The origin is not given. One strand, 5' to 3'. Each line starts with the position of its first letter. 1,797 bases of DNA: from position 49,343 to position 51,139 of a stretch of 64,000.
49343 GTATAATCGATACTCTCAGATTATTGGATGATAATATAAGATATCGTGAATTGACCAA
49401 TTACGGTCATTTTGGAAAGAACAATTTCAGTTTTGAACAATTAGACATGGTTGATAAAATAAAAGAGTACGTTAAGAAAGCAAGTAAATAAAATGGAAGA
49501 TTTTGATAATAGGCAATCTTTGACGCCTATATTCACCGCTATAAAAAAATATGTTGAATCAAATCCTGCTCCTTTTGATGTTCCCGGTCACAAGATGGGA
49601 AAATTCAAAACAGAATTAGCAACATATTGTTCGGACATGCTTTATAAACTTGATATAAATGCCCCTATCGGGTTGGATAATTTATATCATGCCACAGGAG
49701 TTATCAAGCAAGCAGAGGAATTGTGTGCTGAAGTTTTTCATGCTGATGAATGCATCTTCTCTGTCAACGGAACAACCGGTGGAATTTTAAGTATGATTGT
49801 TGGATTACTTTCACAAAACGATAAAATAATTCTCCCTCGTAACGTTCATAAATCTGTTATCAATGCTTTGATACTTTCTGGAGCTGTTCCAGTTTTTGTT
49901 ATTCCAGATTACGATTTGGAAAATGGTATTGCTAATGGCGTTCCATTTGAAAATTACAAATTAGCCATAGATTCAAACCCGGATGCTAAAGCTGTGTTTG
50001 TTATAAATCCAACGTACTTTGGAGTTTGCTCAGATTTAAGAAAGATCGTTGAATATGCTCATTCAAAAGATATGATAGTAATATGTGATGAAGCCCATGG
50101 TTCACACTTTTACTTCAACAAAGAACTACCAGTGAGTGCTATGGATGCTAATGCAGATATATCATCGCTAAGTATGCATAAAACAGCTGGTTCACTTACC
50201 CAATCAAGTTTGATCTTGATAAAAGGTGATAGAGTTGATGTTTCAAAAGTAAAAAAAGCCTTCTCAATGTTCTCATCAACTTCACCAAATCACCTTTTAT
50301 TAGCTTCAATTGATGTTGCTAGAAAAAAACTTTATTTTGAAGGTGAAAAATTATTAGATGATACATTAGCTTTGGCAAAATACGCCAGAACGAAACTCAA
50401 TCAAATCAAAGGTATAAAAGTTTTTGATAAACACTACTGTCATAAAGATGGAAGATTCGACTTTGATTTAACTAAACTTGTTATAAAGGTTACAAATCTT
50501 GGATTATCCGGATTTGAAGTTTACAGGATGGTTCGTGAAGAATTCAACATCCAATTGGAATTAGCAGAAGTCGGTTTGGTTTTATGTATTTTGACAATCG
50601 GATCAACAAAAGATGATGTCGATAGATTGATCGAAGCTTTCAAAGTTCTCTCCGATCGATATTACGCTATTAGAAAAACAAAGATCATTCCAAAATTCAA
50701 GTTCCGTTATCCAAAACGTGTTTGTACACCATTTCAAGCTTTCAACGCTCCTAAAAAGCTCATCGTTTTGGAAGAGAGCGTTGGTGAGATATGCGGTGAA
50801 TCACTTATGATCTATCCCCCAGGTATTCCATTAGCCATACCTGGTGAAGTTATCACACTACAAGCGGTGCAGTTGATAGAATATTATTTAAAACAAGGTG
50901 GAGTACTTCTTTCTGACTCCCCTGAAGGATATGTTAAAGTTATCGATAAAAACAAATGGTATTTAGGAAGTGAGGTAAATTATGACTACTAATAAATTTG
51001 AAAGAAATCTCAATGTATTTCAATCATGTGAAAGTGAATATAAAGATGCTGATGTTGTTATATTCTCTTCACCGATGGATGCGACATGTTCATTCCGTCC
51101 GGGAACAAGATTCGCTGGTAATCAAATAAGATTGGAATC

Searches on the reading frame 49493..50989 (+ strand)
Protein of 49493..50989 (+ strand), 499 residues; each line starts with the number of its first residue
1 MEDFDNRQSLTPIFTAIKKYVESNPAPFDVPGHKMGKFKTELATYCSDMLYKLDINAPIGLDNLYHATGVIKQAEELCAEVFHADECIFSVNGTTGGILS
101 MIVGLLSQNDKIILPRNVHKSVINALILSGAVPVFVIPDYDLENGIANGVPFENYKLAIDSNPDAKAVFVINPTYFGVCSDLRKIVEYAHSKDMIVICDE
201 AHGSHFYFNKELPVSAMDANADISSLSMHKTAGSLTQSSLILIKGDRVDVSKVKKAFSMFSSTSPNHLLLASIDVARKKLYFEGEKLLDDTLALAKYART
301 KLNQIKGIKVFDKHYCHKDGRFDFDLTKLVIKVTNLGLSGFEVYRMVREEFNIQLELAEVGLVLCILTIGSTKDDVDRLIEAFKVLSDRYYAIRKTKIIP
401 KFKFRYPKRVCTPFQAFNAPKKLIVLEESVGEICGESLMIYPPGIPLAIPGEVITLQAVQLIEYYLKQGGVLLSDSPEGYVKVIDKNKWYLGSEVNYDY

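Call 8: search_protein_families(library=pfam, proteins=[window:49493-50989:+], max_evalue=0.001)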
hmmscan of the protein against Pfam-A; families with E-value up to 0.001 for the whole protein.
window:49493-50989:+ (499 aa): 6 families
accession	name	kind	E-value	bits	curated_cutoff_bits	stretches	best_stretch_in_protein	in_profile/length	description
PF01276.26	OKR_DC_1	-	2.2e-76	257.7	27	1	11-373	1-415/417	Orn/Lys/Arg decarboxylase, major domain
PF01041.23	DegT_DnrJ_EryC1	-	7.3e-10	39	19.8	1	72-206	27-152/360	DegT/DnrJ/EryC1/StrS aminotransferase family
PF00266.25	Aminotran_5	-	5e-09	36.1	21.5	1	66-233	40-204/371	Aminotransferase class-V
PF00155.27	Aminotran_1_2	-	4.3e-08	33.2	19.7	1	63-313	36-300/361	Aminotransferase class I and II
PF03711.20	OKR_DC_1_C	-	7.2e-07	30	24.2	1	412-465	50-107/132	Orn/Lys/Arg decarboxylase, C-terminal domain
PF01053.26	Cys_Met_Meta_PP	-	0.00025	20.1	27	1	75-229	58-197/381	Cys/Met metabolism PLP-dependent enzyme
